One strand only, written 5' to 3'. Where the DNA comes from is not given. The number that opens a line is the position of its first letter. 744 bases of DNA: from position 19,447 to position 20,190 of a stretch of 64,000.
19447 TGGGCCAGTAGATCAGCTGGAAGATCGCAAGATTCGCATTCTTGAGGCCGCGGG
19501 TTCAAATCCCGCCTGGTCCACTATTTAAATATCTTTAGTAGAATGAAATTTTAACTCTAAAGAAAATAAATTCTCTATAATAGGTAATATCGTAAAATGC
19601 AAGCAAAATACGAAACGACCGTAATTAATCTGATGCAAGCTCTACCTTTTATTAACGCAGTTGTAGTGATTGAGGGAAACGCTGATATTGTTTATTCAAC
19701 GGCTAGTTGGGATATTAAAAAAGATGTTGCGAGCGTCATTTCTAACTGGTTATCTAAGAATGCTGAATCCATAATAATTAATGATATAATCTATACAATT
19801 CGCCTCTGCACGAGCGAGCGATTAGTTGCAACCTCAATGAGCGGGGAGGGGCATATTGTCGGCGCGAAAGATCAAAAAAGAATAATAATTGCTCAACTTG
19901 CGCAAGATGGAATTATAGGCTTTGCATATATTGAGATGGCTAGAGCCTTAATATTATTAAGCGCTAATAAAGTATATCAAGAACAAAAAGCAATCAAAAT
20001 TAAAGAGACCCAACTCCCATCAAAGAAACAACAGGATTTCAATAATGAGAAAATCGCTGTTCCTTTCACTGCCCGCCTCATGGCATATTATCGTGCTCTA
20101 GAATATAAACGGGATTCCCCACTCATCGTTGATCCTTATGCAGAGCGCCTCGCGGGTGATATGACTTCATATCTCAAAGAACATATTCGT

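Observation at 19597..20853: Profilin-like (or roadblock-like) domain fused to an LCMT-family methyltransferase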

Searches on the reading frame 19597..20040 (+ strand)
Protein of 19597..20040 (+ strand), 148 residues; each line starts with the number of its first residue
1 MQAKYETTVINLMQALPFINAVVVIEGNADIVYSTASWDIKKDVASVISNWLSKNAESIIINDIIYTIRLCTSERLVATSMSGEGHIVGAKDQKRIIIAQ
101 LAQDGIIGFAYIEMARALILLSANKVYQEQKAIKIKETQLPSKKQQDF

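Call 3: search_protein_families(library=pfam, proteins=[window:19597-20040:+], max_evalue=1)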
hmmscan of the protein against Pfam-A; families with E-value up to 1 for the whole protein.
window:19597-20040:+ (148 aa): 1 family
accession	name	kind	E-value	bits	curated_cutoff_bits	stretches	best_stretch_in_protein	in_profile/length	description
PF12031.14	BAF250_C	-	0.026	14.3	21.1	1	15-81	143-210/257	SWI/SNF-like complex subunit BAF250/Osa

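Call 4: search_protein_families(library=ncbifam, proteins=[window:19597-20040:+], max_evalue=1)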
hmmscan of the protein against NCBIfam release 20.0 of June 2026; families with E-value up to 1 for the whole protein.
window:19597-20040:+ (148 aa): 2 families
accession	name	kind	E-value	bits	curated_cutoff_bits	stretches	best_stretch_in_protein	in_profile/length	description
NF003074.0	PRK03995.1-6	equivalog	0.0063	15.8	481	1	43-135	154-245/272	D-aminoacyl-tRNA deacylase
NF041183.1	Pks2_ls1_myc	equivalog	0.03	11.1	2400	1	25-82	444-501/2086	sulfolipid-1 biosynthesis phthioceranic/hydroxyphthioceranic acid synthase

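Call 10: search_solved_structures(query=window:19597-20010:+, max_evalue=10, show_alignments=3)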
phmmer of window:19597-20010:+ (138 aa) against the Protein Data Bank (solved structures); distinct sequences matched with E-value up to 10: 13.
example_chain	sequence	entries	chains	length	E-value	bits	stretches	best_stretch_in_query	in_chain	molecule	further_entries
5zza_P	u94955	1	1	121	9.6e-10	42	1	19-118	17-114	Uncharacterized protein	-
7pbh_A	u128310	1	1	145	2.2e-06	31.2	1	18-119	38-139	Profilin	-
5zzb_A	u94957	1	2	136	0.00089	22.7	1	3-88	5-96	Uncharacterized protein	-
5yed_A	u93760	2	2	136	0.0044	20.5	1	4-88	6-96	Uncharacterized protein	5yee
2z1g_A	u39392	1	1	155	0.17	15.4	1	3-54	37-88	Ribonuclease HI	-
2z1j_A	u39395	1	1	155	0.17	15.4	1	3-54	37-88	Ribonuclease HI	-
2z1i_A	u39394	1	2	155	0.17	15.4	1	3-54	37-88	Ribonuclease HI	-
3aa5_X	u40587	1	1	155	0.27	14.7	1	3-54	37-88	Ribonuclease HI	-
9n69_E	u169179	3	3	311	0.5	13.9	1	29-104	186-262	RNA-directed DNA polymerase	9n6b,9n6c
1g15_A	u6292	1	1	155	0.8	13.2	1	3-55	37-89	RIBONUCLEASE HI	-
1jl1_A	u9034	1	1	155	0.97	12.9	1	3-54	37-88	RIBONUCLEASE HI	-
1f21_A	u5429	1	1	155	0.97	12.9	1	3-54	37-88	RIBONUCLEASE HI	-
1rdb_A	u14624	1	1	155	1.4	12.5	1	3-54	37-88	RIBONUCLEASE H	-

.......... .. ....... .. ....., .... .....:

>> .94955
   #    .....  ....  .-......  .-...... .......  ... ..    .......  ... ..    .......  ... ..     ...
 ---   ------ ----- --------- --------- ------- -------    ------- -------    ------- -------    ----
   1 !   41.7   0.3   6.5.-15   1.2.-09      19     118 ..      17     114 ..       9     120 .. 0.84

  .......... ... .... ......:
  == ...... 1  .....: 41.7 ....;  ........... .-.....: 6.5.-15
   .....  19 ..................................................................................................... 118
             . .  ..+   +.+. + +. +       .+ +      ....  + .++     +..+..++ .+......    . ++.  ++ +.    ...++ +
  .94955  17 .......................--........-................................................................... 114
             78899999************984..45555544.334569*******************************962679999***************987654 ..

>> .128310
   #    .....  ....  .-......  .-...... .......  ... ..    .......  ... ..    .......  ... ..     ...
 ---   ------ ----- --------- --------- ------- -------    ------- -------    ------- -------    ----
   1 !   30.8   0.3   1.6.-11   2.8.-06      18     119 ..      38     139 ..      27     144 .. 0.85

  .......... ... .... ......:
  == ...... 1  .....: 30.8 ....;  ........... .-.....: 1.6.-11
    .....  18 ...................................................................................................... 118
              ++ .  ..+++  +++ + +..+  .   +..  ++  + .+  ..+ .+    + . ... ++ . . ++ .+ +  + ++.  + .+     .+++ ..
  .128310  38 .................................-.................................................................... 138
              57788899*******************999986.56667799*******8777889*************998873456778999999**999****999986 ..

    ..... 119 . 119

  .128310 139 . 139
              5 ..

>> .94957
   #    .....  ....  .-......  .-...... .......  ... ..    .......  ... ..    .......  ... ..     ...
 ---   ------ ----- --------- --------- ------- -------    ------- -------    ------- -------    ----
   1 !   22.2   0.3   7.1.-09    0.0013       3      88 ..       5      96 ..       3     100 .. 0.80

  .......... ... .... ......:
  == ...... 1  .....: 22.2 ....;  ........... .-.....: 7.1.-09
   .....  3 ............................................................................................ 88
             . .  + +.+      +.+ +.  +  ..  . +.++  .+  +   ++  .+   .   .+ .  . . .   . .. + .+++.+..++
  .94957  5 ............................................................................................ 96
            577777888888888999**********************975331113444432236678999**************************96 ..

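Call 18: search_protein_representatives(protein=window:19597-20040:+)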
Query: 148 residues. Proteins with E-value up to 0.001 (for the whole library): 90; up to 1e-10: 35; up to 1e-30: 1. The best 90 are listed.
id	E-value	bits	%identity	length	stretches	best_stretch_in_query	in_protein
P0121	6.6e-42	159.1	57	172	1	2-131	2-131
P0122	1.1e-27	113.1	52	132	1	3-114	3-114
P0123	1.5e-24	103.0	44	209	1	6-131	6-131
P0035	4.1e-23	98.3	38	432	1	1-143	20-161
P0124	4.2e-20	88.6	42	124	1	6-118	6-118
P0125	7.0e-20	87.9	50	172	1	6-108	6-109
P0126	8.3e-19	84.4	39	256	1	4-142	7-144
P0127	1.4e-18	83.7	45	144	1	4-102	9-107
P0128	1.0e-17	80.9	52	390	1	19-104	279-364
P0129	4.8e-17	78.7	41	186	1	11-130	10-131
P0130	7.0e-17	78.2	38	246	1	5-120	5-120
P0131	1.4e-16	77.2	34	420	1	4-133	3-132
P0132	2.0e-16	76.7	49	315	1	19-106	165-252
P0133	2.9e-16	76.2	39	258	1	19-137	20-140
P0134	3.2e-15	72.8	43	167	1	40-131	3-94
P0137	2.1e-14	70.1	34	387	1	11-125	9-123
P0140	5.2e-14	68.9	41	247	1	4-115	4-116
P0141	1.6e-13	67.4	33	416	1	9-131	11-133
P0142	2.4e-13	66.8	35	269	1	10-122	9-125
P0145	7.4e-13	65.2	41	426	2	19-84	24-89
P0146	1.1e-12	64.6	33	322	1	9-121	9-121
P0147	2.5e-12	63.4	30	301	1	5-125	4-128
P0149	5.0e-12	62.5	31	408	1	3-135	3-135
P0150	1.2e-11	61.3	35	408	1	3-130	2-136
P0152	3.5e-11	59.8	37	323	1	20-113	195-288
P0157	1.8e-10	57.5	30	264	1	3-119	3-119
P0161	5.4e-10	55.9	31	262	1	4-119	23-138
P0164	2.1e-09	54.0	37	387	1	20-139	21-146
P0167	4.9e-09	52.8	33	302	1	4-132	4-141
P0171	1.5e-07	48.0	40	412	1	17-143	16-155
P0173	2.7e-07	47.2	33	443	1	19-129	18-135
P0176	3.5e-07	46.8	38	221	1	24-101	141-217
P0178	9.4e-07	45.4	35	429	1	22-105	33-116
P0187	8.5e-06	42.3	39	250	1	14-89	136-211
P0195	5.4e-05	39.7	43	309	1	5-68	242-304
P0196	8.0e-05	39.2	35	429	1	17-110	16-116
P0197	9.6e-05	38.9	31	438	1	16-99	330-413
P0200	1.4e-04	38.4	31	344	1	28-111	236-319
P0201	1.6e-04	38.2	37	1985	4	7-48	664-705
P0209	9.8e-04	35.7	32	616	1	19-140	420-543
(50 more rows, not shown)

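Call 19: search_protein_families(library=pfam, proteins=[P0128, P0132, P0152, P0197, P0200, P0209, P0201, P0195, P0187, P0176], max_evalue=0.01)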
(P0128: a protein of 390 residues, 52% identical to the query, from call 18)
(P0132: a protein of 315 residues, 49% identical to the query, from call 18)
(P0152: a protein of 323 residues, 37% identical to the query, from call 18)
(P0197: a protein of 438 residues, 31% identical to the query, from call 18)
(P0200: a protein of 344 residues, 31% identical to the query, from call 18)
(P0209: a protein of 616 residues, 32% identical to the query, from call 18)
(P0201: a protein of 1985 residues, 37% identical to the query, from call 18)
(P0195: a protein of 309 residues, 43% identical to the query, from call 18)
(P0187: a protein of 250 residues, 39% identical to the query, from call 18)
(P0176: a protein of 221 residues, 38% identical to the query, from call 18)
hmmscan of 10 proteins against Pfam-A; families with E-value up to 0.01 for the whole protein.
P0128 (390 aa): 3 families
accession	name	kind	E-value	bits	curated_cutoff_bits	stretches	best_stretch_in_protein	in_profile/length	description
PF00071.28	Ras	-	1.2e-31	109.9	21.6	1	8-171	1-160/162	Ras family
PF08477.19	Roc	-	8.6e-18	65.1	27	1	8-120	1-114/119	Ras of Complex, Roc, domain of DAPkinase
PF00025.27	Arf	-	0.00011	22.1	22.3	1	6-166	14-169/174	ADP-ribosylation factor family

P0132 (315 aa): 0 families

P0152 (323 aa): 4 families
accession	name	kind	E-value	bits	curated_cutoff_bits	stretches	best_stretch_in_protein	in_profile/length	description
PF00071.28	Ras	-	3e-28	98.9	21.6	1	2-136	31-161/162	Ras family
PF08477.19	Roc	-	4.3e-12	46.8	27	1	2-85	31-115/119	Ras of Complex, Roc, domain of DAPkinase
PF00025.27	Arf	-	4e-05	23.6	22.3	1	7-133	48-172/174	ADP-ribosylation factor family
PF00235.25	Profilin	-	0.00075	20.1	25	1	190-272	13-98/127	Profilin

P0197 (438 aa): 1 family
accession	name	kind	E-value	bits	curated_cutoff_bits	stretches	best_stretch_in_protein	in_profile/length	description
PF04212.24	MIT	-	1.7e-05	25.3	30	1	231-285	11-65/66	MIT (microtubule interacting and transport) domain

P0200 (344 aa): 0 families

P0209 (616 aa): 1 family
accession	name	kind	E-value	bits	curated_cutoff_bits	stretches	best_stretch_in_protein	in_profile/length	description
PF14662.11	KASH_CCD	-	0.0046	17.4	43.3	1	2-85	103-183/191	Coiled-coil region of CCDC155 or KASH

P0201 (1985 aa): 5 families
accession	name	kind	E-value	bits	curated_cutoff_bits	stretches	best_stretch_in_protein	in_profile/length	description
PF13229.12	Beta_helix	-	1.7e-36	125.7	25.9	5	1432-1533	52-139/158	Right handed beta helix region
PF18998.6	Flg_new_2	-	1.5e-25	89.4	23.6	4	1273-1344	3-69/73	Divergent InlB B-repeat domain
PF17161.10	DUF5123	-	1.9e-12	48.8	35.1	1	1851-1941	2-86/113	Domain of unknown function (DUF5123)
PF01696.23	Adeno_E1B_55K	-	3e-11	43.1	24.5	0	289-415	70-182/387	Adenovirus EB1 55K protein / large t-antigen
PF02415.23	Chlam_PMP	-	5.4e-07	29.6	20.6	0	1855-1871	2-18/19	Chlamydia polymorphic membrane protein (Chlamydia_PMP) repeat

P0195 (309 aa): 0 families

P0187 (250 aa): 0 families

P0176 (221 aa): 5 families
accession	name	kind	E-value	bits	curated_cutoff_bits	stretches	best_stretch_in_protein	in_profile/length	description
PF13248.11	Zn_ribbon_3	-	1.9e-06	27.5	27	1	97-121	3-26/26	zinc-ribbon domain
PF13240.11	Zn_Ribbon_1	-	5.3e-05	23.3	25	1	99-121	2-23/23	zinc-ribbon domain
PF12773.13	DZR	-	0.0013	19.3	27.3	1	97-118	25-45/45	Double zinc ribbon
PF18912.6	DZR_2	-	0.0029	17.8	27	1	95-121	20-46/56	Double zinc ribbon domain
PF01155.25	HypA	-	0.0043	17.5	28.9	1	83-118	57-93/112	Hydrogenase/urease nickel incorporation, metallochaperone, hypA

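Call 20: search_protein_families(library=pfam, proteins=[P0131, P0137, P0145, P0164, P0173, P0146, P0147, P0167, P0126, P0142], max_evalue=0.01)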
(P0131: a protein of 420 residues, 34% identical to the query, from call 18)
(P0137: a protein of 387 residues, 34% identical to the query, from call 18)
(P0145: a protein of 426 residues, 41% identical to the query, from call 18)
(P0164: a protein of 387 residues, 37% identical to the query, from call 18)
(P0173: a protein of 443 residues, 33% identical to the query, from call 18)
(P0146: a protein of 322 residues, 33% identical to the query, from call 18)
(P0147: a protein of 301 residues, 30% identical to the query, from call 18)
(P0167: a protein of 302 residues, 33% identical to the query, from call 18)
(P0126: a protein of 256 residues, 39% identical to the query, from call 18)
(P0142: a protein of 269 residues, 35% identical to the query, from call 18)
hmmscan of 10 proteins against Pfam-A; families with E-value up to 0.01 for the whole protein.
P0131 (420 aa): 2 families
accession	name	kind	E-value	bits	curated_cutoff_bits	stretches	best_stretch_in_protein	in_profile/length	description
PF01978.25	TrmB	-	8e-11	42.1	25.6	1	161-238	1-65/68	Sugar-specific transcriptional regulator TrmB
PF03965.22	Penicillinase_R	-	0.0017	19.1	22.6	1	169-215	4-52/115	Penicillinase repressor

P0137 (387 aa): 2 families
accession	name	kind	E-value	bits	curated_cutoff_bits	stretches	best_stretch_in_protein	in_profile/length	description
PF00235.25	Profilin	-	0.0015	19.1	25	1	4-111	4-114/127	Profilin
PF21227.3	Myb_DNA-binding_7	-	0.0061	16.9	27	0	89-132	3-43/49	Myb-like DNA-binding domain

P0145 (426 aa): 4 families
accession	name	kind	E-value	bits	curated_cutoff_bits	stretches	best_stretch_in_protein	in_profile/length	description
PF01978.25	TrmB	-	2.6e-11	43.7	25.6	1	187-242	1-54/68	Sugar-specific transcriptional regulator TrmB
PF21984.2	DnaD_N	-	3.4e-05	24.4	27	1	189-278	11-99/101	DnaD N-terminal domain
PF13730.12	HTH_36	-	0.0012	19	25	1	191-240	2-55/55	Helix-turn-helix domain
PF01047.28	MarR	-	0.0033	17.7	24.6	1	208-242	15-49/59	MarR family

P0164 (387 aa): 5 families
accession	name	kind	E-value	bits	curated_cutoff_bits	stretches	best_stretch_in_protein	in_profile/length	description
PF01978.25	TrmB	-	6.2e-13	48.8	25.6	1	167-237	1-66/68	Sugar-specific transcriptional regulator TrmB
PF22381.2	Staph_reg_Sar_Rot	-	0.0017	18.9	27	1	164-223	4-61/85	Transcriptional regulator SarA/Rot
PF01047.28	MarR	-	0.0083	16.4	24.6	0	190-222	17-49/59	MarR family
PF12802.13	MarR_2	-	0.009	16.6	27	0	171-223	2-53/61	MarR family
PF13730.12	HTH_36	-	0.0094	16.2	25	0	171-220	2-55/55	Helix-turn-helix domain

P0173 (443 aa): 1 family
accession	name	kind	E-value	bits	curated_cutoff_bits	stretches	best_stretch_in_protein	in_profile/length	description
PF01978.25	TrmB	-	4.4e-12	46.1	25.6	1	166-223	1-56/68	Sugar-specific transcriptional regulator TrmB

P0146 (322 aa): 0 families

P0147 (301 aa): 0 families

P0167 (302 aa): 1 family
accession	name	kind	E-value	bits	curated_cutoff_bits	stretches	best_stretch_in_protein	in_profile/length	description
PF00235.25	Profilin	-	0.00025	21.6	25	1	6-114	4-106/127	Profilin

P0126 (256 aa): 0 families

P0142 (269 aa): 0 families

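Call 21: predict_structure(alignment_id=A2)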
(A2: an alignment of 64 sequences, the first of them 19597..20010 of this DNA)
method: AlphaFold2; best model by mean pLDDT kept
length: 138 residues; sequences in the alignment: 64
mean_pLDDT: 89.9   pTM: 0.85
mean pLDDT of the five models: 89.9, 89.3, 89.2, 89.1, 87.8
residues with pLDDT >= 90: 99; 70-90: 29; 50-70: 3; < 50: 7
segments of 3 or more residues with pLDDT < 50: 132-138
pLDDT, mean of each block of 10 residues (from residue 1): 89 96 90 89 90 88 94 96 96 96 97 97 86 46
secondary structure, 60 per line:
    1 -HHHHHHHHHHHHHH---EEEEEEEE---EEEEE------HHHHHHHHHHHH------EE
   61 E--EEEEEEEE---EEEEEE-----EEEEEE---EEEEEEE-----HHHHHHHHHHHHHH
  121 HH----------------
elements in order: H2-15 E19-26 E30-34 H41-52 E59-61 E64-71 E75-80 E86-91 E95-101 H107-122

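Call 27: fold_search(model_id=the predicted structure, library=pdb)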
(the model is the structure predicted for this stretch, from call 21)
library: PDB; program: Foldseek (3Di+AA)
matches with E <= 10: 1247; with E <= 0.001: 45
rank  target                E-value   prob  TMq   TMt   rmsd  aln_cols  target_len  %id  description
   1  5zza_P                2.1e-09  1.00  0.71  0.82   2.8       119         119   29  OdinProfilin/Rabbit Actin Complex (released 2018-10-10)
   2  5zzb_A                7.1e-08  1.00  0.75  0.77   2.2       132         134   25  LokiProfilin2/Rabbit Actin Complex (released 2018-10-10)
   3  5zzb_C                1.6e-07  1.00  0.75  0.76   1.9       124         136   22  LokiProfilin2/Rabbit Actin Complex (released 2018-10-10)
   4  5yed                  6.1e-07  1.00  0.70  0.74   3.2       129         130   19  Crystal structure of LokiProfilin1 (released 2018-09-19)
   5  5yee_A                1.2e-06  1.00  0.75  0.77   2.0       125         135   21  Crystal structure of LokiProfilin1/Rabbit Actin Complex (released 2018-09-19)
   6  7pbh_MODEL_1_A        1.0e-05  1.00  0.64  0.61   2.7       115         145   23  Structural characterization of Thorarchaeota profilin indicates a eukaryotic-like fold but with an extended N- (released 2022-08-10)
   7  1ypr_A                1.5e-05  1.00  0.68  0.74   3.0       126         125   12  SACCHAROMYCES CEREVISIAE (YEAST) PROFILIN (released 1997-12-31)
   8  1acf                  4.0e-05  1.00  0.72  0.79   2.4       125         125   10  ACANTHAMOEBA CASTELLANII PROFILIN IB (released 1994-08-31)
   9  5ev0_B                4.0e-05  1.00  0.68  0.70   2.8       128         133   10  Crystal structure of ragweed profilin Amb a 8 in complex with poly-Pro14 (released 2016-06-08)
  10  3d9y_A                4.8e-05  1.00  0.67  0.73   2.7       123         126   12  Crystal Structure of Profilin from Schizosaccharomyces pombe (released 2008-12-16)
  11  4qwo_B                7.2e-05  1.00  0.66  0.69   3.0       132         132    8  1.52 Angstrom Crystal Structure of A42R Profilin-like Protein from Monkeypox Virus Zaire-96-I-16 (released 2014-08-06)
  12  5ev0_A                7.7e-05  1.00  0.73  0.75   2.7       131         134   11  Crystal structure of ragweed profilin Amb a 8 in complex with poly-Pro14 (released 2016-06-08)
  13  6b6j                  1.3e-04  1.00  0.64  0.65   2.5       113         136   12  Structure of profilin Art v4 (released 2018-10-03)
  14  5eve_A                1.3e-04  1.00  0.67  0.70   2.7       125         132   10  Crystal structure of Amb a 8 in complex with poly-Pro10 (released 2016-06-08)
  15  4qwo_A                1.5e-04  1.00  0.70  0.72   3.0       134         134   10  1.52 Angstrom Crystal Structure of A42R Profilin-like Protein from Monkeypox Virus Zaire-96-I-16 (released 2014-08-06)
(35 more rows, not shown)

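Call 45: search_protein_families(library=pfam, proteins=[P0123, P0130], max_evalue=1)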
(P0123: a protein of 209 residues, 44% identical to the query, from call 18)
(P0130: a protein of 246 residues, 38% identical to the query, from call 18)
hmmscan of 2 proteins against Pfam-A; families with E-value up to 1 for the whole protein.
P0123 (209 aa): 1 family
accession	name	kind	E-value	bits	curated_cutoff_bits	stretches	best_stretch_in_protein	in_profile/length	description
PF03304.18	Mlp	-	0.21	12.6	21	1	134-203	13-79/121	Mlp lipoprotein family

P0130 (246 aa): 2 families
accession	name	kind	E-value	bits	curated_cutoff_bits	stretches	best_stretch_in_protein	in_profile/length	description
PF00235.25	Profilin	-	4.3e-05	24.1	25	1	9-117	7-118/127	Profilin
PF09872.14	DUF2099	-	0.2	11.3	25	1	12-36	84-108/257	Uncharacterized protein conserved in archaea (DUF2099)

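Call 81: search_protein_families(library=pfam, proteins=[P0141, P0149, P0150, P0171, P0178, P0196, P0157, P0161, P0140, P0133], max_evalue=0.01)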
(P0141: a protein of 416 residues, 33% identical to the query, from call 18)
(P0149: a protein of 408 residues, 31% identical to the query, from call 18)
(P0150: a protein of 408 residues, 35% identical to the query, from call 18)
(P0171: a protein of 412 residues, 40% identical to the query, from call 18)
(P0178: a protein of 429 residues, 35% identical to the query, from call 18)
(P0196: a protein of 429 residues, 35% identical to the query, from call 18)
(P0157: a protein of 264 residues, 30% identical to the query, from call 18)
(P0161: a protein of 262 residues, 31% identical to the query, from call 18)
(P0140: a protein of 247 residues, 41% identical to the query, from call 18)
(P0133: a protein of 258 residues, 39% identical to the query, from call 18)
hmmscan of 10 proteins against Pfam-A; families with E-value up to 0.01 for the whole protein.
P0141 (416 aa): 3 families
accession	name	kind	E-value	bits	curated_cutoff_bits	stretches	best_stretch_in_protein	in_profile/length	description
PF01978.25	TrmB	-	3.3e-10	40.1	25.6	1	162-220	1-57/68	Sugar-specific transcriptional regulator TrmB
PF13730.12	HTH_36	-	0.00022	21.4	25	1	167-215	3-55/55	Helix-turn-helix domain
PF25213.1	HVO_A0261_N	-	0.00089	19.5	35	1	189-217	28-56/86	HVO_A0261 N-terminal domain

P0149 (408 aa): 1 family
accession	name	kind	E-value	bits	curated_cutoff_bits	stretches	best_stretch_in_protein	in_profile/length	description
PF02146.23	SIR2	-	1.3e-28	100.6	24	2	219-355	58-180/180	Sir2 family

P0150 (408 aa): 1 family
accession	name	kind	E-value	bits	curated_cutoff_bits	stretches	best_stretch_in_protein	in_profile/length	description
PF01978.25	TrmB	-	8.9e-12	45.1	25.6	1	166-225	1-58/68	Sugar-specific transcriptional regulator TrmB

P0171 (412 aa): 2 families
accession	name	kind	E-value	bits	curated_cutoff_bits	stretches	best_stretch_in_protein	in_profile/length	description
PF01978.25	TrmB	-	1.3e-10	41.4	25.6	1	169-226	1-56/68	Sugar-specific transcriptional regulator TrmB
PF13730.12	HTH_36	-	0.0032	17.7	25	0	173-222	2-55/55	Helix-turn-helix domain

P0178 (429 aa): 3 families
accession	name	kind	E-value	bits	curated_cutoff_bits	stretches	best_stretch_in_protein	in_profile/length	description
PF01978.25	TrmB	-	2.1e-14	53.5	25.6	1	177-245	1-64/68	Sugar-specific transcriptional regulator TrmB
PF13730.12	HTH_36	-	0.00059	20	25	1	181-230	2-55/55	Helix-turn-helix domain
PF25213.1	HVO_A0261_N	-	0.0046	17.2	35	1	205-254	29-72/86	HVO_A0261 N-terminal domain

P0196 (429 aa): 2 families
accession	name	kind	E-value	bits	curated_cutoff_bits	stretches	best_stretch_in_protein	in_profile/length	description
PF01978.25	TrmB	-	7.3e-08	32.6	25.6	1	171-241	3-67/68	Sugar-specific transcriptional regulator TrmB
PF12872.13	OST-HTH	-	0.0062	16.8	23.8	0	270-299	16-45/71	OST-HTH/LOTUS domain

P0157 (264 aa): 1 family
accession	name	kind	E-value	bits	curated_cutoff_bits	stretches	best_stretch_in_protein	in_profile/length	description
PF00235.25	Profilin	-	0.0013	19.3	25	1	7-90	5-93/127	Profilin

P0161 (262 aa): 1 family
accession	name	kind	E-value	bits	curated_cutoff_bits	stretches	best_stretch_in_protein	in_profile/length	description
PF00235.25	Profilin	-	0.00064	20.3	25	1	29-111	9-94/127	Profilin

P0140 (247 aa): 2 families
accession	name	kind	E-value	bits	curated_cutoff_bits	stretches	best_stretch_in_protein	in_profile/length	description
PF21653.3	pulA_all-beta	-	0.0013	18.7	26.7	1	107-146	14-59/60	Pullulanase, all-beta domain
PF00235.25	Profilin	-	0.0038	17.8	25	1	8-109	6-111/127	Profilin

P0133 (258 aa): 5 families
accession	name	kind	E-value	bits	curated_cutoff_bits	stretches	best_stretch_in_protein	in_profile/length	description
PF01978.25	TrmB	-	2.5e-11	43.7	25.6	1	162-215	2-53/68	Sugar-specific transcriptional regulator TrmB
PF13730.12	HTH_36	-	9.9e-06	25.7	25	1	165-214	2-55/55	Helix-turn-helix domain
PF01047.28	MarR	-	0.00026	21.3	24.6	1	183-217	16-50/59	MarR family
PF25213.1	HVO_A0261_N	-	0.0019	18.5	35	1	183-215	23-55/86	HVO_A0261 N-terminal domain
PF09339.16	HTH_IclR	-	0.0085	16.3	22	0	175-214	9-48/52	IclR helix-turn-helix domain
